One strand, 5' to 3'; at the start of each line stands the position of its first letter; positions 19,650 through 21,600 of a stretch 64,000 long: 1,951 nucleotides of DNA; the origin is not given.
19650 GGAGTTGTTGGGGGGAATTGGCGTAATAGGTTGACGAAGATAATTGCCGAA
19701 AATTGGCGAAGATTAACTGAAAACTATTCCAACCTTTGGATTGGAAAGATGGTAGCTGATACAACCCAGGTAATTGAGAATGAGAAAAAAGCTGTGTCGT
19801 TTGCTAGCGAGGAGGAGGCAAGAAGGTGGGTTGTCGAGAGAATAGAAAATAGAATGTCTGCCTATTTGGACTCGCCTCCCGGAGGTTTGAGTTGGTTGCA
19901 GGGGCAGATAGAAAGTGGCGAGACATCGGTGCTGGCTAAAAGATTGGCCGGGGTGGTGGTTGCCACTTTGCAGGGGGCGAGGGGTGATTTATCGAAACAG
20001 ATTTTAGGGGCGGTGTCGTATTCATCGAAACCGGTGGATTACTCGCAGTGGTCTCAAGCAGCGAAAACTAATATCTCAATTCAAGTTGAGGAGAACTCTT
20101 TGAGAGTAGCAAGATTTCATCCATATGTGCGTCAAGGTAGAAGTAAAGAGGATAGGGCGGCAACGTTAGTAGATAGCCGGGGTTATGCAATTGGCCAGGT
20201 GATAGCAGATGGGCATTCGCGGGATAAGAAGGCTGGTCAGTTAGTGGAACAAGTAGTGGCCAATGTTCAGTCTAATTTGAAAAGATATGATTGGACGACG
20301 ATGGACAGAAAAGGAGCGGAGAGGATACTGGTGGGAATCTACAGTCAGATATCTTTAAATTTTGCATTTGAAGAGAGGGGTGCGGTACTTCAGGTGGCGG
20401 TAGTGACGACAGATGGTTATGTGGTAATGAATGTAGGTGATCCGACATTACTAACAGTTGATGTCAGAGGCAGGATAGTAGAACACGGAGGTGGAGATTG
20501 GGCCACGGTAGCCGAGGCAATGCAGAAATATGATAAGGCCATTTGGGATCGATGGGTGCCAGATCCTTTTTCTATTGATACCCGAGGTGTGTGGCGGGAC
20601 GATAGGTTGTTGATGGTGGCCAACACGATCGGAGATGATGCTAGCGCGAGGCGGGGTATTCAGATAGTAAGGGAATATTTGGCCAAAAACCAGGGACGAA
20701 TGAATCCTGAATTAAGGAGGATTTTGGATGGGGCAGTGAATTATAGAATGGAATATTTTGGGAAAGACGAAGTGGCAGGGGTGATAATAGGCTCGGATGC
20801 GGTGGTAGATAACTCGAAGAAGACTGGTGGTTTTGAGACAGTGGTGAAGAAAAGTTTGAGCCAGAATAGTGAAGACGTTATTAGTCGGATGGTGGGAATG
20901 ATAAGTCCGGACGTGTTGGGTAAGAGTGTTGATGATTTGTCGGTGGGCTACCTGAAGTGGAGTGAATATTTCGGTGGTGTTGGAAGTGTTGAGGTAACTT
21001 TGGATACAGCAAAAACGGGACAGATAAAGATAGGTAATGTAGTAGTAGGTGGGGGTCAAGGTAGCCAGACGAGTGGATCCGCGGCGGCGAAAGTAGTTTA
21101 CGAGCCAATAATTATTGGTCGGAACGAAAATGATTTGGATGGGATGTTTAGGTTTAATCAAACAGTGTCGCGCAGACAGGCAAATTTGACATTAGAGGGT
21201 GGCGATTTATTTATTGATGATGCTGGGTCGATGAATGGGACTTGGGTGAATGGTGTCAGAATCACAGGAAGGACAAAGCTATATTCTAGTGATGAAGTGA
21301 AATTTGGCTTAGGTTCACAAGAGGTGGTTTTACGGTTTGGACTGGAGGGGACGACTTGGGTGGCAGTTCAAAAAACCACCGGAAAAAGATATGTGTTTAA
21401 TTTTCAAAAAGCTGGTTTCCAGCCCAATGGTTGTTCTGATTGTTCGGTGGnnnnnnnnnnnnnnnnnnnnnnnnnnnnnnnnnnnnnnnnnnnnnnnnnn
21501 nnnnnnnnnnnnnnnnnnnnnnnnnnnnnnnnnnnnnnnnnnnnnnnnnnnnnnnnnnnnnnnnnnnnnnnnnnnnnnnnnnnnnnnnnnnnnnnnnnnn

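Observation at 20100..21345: PP2C-like phosphatase followed by a second FHA domain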

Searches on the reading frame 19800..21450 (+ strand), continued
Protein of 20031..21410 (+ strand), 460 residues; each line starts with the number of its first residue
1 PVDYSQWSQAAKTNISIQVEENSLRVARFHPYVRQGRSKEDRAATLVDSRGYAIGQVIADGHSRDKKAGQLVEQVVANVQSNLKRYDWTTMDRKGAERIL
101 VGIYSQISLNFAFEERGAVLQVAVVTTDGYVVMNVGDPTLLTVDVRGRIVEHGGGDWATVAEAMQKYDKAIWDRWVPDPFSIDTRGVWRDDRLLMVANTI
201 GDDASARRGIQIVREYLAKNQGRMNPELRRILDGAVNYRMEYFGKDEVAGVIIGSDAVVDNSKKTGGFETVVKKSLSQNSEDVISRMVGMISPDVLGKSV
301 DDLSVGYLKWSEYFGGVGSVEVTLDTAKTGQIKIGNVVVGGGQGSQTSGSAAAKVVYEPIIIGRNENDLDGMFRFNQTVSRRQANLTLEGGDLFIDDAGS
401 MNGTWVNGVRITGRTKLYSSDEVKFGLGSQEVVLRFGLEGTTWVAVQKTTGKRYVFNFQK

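Call 36: search_protein_families(library=padloc, proteins=[window:19800-21450:+], max_evalue=10)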
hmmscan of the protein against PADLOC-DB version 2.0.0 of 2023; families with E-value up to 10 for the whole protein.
window:19800-21450:+ (550 aa): 1 family
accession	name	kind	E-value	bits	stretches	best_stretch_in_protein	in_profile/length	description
PDLC04518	PDC-M21C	-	0.003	14.8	1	121-226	21-124/243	-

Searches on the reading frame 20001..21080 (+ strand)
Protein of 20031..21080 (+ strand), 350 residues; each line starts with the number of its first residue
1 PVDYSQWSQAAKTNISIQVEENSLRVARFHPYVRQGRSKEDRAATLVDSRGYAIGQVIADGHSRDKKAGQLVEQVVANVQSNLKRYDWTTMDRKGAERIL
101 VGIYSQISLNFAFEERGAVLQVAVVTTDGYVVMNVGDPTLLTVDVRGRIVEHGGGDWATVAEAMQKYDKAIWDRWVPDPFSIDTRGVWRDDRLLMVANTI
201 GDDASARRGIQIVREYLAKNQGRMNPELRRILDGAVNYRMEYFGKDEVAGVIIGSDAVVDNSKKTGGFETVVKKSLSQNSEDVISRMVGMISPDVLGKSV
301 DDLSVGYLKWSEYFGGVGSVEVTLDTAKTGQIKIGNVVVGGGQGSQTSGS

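Call 6: search_protein_families(library=pfam, proteins=[window:20001-20900:+], max_evalue=10)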
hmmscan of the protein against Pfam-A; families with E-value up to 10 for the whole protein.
window:20001-20900:+ (300 aa): 2 families
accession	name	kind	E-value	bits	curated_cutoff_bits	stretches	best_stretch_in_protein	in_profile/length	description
PF13672.11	PP2C_2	-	7.6e-06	26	24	1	44-159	7-127/209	Protein phosphatase 2C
PF00249.37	Myb_DNA-binding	-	0.16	12.6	24.4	1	161-185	18-42/46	Myb-like DNA-binding domain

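Call 7: find_homologous_proteins(query=window:20100-21080:+, max_evalue=0.001)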
Query window:20100-21080:+: 2458 candidates shared short words with the query, none scored E <= 0.001.

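Call 23: find_related_loci(query=window:20031-21080:+, collection=metagenome_contigs, flank=10000)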
Query window:20031-21080:+ (350 aa) in metagenome_contigs; peptide patterns used: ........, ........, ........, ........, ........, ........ (x = any residue, [..] = any of these).
37 stretches matched a pattern, but none encodes a relative of the query by tblastn (E <= 1e-3).

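Call 28: search_protein_families(library=ncbifam, proteins=[window:20001-20900:+], max_evalue=1)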
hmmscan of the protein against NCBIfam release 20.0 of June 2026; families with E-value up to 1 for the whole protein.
window:20001-20900:+ (300 aa): 0 families

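Call 36: search_protein_families(library=padloc, proteins=[window:20001-20900:+], max_evalue=10)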
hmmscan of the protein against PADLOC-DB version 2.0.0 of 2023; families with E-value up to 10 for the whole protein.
window:20001-20900:+ (300 aa): 1 family
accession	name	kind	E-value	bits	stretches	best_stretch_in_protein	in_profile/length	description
PDLC04518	PDC-M21C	-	0.0012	16.2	1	52-159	19-124/243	-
